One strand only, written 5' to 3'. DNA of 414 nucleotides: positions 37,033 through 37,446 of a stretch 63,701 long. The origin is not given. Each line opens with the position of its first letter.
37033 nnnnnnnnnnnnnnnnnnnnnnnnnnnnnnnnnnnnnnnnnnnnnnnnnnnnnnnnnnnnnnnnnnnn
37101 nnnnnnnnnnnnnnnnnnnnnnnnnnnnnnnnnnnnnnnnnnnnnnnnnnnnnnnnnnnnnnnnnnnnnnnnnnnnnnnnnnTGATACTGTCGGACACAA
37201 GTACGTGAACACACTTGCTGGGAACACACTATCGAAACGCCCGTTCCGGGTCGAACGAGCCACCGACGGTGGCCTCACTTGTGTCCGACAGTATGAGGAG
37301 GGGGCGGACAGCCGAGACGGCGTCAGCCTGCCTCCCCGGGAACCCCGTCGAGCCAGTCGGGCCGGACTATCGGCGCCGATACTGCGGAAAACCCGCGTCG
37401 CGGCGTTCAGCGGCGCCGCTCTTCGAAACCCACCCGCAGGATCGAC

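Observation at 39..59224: Two unrelated MITE families both make T-N-A duplications, and six of nine copies sit exactly on the TGA stop codon of a gene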

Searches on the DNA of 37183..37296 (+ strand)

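Call 45: search_dna_similar(query=window:37183-37296:+, collection=plasmids, mode=distant, max_evalue=10, max_rows=40)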
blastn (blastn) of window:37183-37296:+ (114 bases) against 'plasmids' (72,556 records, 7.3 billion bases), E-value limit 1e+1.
Records with a match: 4; places in all: 5; records where one place covers at least 80% of the query: 0.
Best place of each record, by identity: 90-95% 2; 80-90% 2.
By first word of the organism name: Haladaptatus 1; Halorubrum 1; Halococcus 1; Halobellus 1.
By predicted mobility (MOB-suite, as given by PLSDB): non-mobilizable 4.
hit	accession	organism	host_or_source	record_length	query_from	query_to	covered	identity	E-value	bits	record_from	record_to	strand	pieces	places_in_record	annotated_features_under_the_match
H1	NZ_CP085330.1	Haladaptatus salinisoli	cell culture,saline soil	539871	54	87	30%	86.1%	3e-1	41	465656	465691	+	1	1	hypothetical protein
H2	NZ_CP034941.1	Halorubrum ezzemoulense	Cell Culture,Hypersaline Lake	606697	1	31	27%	87.1%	1e+0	39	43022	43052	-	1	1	IS630 family transposase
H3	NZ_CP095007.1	Halococcus dombrowskii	Direct from delivered sample,Rock salt ...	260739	3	29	24%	92.6%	3e-1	41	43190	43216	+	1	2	none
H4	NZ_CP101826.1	Halobellus ramosii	cell cuture,a brine sample of the ...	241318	1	27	24%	92.6%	3e-1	41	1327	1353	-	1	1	none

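Call 46: get_annotated_region(hit=H2, flank=2500)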
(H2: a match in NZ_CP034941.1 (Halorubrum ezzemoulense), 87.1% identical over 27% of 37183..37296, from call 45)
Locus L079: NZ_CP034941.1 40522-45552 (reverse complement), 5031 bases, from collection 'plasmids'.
description: Halorubrum ezzemoulense strain Fb21 plasmid megaplasmid, complete sequence
organism: Halorubrum ezzemoulense (NCBI taxid 337243)
taxonomy: Archaea; Euryarchaeota; Halobacteria; Halobacteriales; Haloferacaceae; Halorubrum; Halorubrum ezzemoulense
host: -; source: Cell Culture,Hypersaline Lake; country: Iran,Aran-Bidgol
typing (MOB-suite, as given by PLSDB): non-mobilizable
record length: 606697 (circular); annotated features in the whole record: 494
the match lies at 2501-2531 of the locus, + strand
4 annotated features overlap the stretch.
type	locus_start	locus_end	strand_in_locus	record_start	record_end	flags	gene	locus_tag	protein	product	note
CDS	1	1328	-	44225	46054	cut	-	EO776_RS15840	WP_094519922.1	acyl-CoA dehydrogenase family protein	-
CDS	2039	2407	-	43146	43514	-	-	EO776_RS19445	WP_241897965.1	hypothetical protein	-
CDS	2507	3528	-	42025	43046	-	-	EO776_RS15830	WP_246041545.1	IS630 family transposase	-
CDS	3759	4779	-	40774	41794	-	-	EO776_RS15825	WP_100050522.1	IS630 family transposase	-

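Call 47: get_annotated_region(hit=H3, flank=2500)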
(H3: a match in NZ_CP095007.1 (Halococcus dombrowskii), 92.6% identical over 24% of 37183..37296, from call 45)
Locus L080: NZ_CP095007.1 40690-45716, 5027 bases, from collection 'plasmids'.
description: Halococcus dombrowskii strain H4 plasmid unnamed2, complete sequence
organism: Halococcus dombrowskii (NCBI taxid 179637)
taxonomy: Archaea; Euryarchaeota; Halobacteria; Halobacteriales; Halococcaceae; Halococcus; Halococcus dombrowskii
host: -; source: Direct from delivered sample,Rock salt from Permian period; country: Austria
typing (MOB-suite, as given by PLSDB): non-mobilizable
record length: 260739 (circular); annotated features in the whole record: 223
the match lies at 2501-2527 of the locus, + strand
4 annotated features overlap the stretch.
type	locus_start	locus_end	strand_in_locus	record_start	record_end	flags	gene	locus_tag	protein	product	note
CDS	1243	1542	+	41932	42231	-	-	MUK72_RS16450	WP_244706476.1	DUF4242 domain-containing protein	-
CDS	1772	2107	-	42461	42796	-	-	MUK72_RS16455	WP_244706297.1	hypothetical protein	-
CDS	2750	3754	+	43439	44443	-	-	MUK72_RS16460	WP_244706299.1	Cdc6/Cdc18 family protein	-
CDS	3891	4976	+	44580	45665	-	-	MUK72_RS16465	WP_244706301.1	PD-(D/E)XK nuclease family protein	-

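Call 48: get_annotated_region(hit=H4, flank=2500)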
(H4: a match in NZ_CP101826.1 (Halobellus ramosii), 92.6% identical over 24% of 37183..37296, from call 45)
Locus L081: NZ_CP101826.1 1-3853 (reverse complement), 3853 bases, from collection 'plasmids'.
description: Halobellus ramosii strain DSM 26177 plasmid unnamed1, complete sequence
organism: Halobellus ramosii (NCBI taxid 1379040)
taxonomy: Archaea; Euryarchaeota; Halobacteria; Halobacteriales; Haloferacaceae; Halobellus; Halobellus ramosii
host: -; source: cell cuture,a brine sample of the inland hypersaline lake Fuente de Piedra; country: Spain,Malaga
typing (MOB-suite, as given by PLSDB): non-mobilizable; mating-pair formation MPF_T
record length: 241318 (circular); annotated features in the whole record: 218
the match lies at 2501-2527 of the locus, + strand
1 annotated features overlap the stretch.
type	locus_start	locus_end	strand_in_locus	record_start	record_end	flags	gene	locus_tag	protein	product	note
CDS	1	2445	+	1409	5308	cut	-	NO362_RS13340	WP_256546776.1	DMT family transporter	GO:0055085 - transmembrane transport [Evidence IEA]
